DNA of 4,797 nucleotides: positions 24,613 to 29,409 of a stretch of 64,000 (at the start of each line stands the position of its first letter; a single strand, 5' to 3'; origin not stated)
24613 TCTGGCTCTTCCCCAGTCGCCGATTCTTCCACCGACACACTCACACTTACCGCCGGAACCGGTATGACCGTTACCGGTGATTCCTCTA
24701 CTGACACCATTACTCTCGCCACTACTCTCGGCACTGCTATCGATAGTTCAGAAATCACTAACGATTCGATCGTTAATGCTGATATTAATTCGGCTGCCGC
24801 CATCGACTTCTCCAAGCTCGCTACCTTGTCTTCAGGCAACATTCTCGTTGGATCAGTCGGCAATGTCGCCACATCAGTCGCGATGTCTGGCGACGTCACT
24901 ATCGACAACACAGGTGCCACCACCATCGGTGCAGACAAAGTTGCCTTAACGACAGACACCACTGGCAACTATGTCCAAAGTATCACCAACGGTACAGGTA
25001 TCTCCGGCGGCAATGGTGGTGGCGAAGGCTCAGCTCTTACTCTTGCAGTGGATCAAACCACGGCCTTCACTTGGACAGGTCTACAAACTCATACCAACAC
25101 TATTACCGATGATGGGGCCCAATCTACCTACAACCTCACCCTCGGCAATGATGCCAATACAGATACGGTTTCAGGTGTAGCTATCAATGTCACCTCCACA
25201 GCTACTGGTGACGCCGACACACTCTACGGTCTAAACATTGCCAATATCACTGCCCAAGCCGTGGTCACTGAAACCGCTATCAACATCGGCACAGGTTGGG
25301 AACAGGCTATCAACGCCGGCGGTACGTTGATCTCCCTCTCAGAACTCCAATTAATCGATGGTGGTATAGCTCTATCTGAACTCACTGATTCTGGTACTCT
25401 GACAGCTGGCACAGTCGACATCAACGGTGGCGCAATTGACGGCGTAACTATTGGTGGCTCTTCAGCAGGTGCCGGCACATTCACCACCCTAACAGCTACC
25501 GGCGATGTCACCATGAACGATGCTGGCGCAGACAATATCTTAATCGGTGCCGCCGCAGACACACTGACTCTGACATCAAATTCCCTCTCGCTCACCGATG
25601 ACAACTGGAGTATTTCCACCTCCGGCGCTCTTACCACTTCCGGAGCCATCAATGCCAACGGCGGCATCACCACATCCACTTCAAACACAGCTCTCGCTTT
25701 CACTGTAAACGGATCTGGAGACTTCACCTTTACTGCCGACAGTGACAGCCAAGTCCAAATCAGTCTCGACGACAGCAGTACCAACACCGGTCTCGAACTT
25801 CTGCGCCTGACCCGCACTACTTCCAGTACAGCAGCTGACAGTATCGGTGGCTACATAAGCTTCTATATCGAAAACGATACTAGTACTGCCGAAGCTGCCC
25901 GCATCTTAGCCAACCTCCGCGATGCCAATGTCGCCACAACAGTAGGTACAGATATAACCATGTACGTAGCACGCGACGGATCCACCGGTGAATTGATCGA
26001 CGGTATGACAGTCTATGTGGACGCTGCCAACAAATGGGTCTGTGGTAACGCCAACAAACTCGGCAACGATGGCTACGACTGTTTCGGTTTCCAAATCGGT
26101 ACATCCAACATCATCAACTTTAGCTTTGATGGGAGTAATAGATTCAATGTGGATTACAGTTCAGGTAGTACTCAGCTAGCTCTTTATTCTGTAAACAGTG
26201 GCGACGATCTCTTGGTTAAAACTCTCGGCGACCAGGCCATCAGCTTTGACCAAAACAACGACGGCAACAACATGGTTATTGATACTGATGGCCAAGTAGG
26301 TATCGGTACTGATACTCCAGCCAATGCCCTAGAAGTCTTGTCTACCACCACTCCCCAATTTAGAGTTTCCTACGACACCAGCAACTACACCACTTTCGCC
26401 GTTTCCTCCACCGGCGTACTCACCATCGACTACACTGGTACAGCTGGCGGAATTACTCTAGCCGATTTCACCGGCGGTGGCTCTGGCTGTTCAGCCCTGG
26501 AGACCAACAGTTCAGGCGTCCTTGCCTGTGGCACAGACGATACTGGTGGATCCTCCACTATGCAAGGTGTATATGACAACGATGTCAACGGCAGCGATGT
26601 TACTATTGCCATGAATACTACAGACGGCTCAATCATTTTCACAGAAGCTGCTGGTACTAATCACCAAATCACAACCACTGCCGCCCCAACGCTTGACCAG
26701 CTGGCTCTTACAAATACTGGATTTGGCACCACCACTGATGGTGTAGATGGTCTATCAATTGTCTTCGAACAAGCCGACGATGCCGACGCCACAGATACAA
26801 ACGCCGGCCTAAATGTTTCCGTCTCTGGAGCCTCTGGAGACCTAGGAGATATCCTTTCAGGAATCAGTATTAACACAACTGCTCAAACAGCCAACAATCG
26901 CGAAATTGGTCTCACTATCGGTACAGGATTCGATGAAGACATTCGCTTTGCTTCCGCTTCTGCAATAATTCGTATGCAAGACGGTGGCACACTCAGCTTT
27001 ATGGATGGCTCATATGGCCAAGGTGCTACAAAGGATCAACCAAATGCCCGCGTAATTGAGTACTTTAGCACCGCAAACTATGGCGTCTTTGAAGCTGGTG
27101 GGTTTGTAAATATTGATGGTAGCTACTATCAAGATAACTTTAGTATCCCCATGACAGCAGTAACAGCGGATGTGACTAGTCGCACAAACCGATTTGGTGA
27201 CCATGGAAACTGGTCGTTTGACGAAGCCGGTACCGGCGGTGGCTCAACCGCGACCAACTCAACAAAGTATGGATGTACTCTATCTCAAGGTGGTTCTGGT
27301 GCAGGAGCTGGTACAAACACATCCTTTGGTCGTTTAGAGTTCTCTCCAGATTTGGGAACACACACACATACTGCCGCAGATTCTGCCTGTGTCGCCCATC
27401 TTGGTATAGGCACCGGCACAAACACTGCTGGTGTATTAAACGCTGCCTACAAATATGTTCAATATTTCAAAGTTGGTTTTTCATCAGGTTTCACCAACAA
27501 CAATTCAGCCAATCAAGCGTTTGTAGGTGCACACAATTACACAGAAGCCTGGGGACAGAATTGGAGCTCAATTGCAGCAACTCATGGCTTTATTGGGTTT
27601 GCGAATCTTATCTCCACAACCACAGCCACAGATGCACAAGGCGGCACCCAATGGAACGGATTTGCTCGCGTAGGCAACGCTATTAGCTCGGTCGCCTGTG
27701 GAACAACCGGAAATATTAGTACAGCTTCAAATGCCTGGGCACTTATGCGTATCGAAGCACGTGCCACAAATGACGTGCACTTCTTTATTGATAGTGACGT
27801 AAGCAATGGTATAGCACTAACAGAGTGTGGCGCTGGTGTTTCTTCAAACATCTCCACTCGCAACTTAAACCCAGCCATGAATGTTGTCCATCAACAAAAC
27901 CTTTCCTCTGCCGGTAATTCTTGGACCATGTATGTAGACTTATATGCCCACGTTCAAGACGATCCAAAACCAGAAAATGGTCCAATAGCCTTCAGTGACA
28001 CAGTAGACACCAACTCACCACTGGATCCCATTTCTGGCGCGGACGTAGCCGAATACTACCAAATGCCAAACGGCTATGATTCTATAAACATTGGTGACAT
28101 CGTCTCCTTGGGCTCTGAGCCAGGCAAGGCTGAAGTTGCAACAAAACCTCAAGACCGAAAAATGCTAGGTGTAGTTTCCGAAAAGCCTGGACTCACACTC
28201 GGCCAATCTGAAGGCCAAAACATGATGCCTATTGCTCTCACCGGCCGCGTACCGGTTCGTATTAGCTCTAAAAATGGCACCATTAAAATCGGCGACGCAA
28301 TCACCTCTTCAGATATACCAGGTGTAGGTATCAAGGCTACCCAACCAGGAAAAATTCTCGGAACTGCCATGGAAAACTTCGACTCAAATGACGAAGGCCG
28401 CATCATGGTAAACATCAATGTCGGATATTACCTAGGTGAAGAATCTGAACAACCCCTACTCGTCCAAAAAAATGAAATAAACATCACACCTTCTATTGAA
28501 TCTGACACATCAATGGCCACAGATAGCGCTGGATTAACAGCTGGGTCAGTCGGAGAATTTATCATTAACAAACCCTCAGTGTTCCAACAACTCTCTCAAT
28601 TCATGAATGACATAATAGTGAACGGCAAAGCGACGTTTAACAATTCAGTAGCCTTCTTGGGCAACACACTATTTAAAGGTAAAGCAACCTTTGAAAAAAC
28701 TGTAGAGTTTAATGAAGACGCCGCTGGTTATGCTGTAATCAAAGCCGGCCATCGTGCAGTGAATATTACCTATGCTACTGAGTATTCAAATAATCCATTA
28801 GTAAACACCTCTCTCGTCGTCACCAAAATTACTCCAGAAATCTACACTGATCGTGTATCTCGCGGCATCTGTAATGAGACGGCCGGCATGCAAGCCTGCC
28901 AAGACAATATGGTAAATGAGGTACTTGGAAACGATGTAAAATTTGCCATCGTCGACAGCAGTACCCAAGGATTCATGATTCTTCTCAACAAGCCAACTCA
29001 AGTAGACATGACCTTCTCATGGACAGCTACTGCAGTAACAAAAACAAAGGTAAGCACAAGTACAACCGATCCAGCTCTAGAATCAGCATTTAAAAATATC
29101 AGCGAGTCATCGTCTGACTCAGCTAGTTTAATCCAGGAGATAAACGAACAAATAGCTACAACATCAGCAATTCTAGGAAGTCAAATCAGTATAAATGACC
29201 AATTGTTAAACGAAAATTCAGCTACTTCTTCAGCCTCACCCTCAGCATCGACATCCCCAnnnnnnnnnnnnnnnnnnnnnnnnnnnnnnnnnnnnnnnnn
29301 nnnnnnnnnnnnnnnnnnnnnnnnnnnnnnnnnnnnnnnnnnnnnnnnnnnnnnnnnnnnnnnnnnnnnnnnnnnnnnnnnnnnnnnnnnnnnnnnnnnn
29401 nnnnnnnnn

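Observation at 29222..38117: Protein-glycosylation-type gene cluster convergent with, and overlapping the 3' end of, the giant gene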

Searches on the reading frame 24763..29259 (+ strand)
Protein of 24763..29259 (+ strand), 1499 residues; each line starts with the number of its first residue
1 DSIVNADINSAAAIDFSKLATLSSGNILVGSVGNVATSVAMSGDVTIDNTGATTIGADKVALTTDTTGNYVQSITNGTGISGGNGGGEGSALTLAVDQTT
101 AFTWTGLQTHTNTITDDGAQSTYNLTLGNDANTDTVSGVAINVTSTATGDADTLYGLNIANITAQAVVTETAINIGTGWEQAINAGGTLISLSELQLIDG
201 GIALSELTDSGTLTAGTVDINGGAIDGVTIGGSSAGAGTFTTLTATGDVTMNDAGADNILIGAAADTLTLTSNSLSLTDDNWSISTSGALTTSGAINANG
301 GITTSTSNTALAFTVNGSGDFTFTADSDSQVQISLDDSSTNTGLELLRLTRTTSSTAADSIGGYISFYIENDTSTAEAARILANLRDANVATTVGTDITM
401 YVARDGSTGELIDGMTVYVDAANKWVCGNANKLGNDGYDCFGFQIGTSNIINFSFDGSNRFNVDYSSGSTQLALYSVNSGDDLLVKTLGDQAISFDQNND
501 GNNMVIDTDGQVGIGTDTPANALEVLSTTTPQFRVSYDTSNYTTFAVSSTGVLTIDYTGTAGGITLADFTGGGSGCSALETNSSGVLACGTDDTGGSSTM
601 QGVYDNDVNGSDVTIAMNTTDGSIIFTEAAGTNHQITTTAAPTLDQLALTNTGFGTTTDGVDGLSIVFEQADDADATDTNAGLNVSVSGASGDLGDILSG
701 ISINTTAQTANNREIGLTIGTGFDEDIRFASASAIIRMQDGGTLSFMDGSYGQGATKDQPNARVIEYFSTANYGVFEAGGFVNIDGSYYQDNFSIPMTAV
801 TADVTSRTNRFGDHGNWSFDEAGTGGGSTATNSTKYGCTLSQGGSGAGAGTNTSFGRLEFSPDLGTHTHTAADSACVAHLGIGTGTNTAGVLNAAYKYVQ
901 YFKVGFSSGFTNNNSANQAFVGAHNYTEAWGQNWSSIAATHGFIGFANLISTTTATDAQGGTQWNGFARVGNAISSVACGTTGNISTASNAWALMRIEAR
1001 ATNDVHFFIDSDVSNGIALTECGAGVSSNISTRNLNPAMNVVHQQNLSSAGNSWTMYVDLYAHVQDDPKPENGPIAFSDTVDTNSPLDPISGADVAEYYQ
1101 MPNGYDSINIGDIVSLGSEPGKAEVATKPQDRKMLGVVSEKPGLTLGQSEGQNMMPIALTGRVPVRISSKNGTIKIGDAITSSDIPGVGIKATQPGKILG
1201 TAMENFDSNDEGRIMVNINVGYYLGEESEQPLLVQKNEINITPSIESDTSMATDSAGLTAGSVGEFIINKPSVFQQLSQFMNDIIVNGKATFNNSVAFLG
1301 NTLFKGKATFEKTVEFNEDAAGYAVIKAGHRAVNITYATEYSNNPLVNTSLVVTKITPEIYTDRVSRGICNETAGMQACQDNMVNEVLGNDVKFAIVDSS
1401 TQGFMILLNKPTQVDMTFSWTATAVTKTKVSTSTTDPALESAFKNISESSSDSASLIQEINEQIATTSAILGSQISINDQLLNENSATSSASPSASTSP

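Call 16: search_protein_families(library=pfam, proteins=[window:24763-29259:+], max_evalue=0.01)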
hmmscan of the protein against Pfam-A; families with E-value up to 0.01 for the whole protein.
window:24763-29259:+ (1499 aa): 0 families

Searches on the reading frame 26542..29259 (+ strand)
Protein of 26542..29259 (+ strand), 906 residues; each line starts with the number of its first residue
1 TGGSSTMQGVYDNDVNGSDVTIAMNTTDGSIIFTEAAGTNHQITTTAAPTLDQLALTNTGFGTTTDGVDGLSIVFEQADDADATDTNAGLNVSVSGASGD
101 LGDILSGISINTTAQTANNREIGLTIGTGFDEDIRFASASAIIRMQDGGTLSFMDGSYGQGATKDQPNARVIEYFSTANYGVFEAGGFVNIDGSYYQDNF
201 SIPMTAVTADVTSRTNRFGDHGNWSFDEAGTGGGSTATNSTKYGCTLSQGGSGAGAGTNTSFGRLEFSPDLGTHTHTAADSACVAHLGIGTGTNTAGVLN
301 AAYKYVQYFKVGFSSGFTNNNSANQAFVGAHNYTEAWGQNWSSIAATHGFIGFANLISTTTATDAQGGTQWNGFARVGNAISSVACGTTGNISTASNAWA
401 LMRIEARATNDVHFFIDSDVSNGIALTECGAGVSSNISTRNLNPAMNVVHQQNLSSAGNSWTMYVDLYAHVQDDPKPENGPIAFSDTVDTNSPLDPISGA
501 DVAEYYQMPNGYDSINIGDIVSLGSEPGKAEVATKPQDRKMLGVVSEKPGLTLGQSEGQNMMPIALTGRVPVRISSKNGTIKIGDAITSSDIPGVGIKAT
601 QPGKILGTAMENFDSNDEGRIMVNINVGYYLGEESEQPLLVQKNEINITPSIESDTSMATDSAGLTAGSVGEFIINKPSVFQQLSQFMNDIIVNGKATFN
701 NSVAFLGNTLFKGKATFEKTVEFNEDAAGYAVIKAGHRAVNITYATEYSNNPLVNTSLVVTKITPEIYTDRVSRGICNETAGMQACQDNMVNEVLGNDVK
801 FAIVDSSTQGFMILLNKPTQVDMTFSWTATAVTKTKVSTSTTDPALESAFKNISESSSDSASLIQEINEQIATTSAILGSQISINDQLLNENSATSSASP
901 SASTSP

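Call 38: search_solved_structures(query=A5, max_evalue=1, show_alignments=2)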
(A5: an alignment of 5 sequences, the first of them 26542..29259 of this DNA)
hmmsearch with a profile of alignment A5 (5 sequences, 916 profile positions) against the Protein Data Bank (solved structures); distinct sequences matched with E-value up to 1: 0.

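Call 61: find_related_loci(query=A5, collection=metagenome_contigs, flank=8000)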
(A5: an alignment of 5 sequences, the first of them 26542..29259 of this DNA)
Query A5 (906 aa) in metagenome_contigs; peptide patterns used: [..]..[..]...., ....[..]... (x = any residue, [..] = any of these).
600 stretches matched a pattern (row limit reached: there are more); 4 encode a relative of the query (tblastn E <= 1e-3); 4 distinct loci.
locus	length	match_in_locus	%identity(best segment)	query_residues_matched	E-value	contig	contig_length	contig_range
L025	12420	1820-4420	42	5-844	0e+0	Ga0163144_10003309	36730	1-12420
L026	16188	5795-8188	39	7-836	2e-154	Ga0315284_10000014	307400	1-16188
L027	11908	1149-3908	39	6-906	0e+0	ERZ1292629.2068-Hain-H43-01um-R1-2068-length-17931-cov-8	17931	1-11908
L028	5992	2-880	39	183-476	5e-45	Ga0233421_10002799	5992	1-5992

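Call 76: search_protein_families(library=pfam, alignment_id=A5, max_evalue=1)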
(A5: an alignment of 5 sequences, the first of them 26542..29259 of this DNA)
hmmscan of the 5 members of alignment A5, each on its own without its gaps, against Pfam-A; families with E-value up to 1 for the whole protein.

A. member 1, window:26542-29259:+ (906 aa): 1 family
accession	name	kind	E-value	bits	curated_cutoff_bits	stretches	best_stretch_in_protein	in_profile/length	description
PF11962.13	Peptidase_G2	-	5.6e-07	29.6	25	1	478-557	32-101/228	Peptidase_G2, IMC autoproteolytic cleavage domain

B. families by the number of members that match (of 5 scanned): 5 families
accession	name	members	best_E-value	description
PF11962.13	Peptidase_G2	3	5.6e-07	Peptidase_G2, IMC autoproteolytic cleavage domain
PF02803.24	Thiolase_C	2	0.16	Thiolase, C-terminal domain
PF01551.29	Peptidase_M23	1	2.6e-24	Peptidase family M23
PF13776.11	DUF4172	1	0.05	Domain of unknown function (DUF4172)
PF13533.13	Biotin_lipoyl_2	1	0.53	Biotin-lipoyl like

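Call 102: search_protein_families(library=phrogs, proteins=[window:26542-29259:+], max_evalue=0.001)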
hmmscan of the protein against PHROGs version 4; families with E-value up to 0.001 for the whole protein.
window:26542-29259:+ (906 aa): 0 families
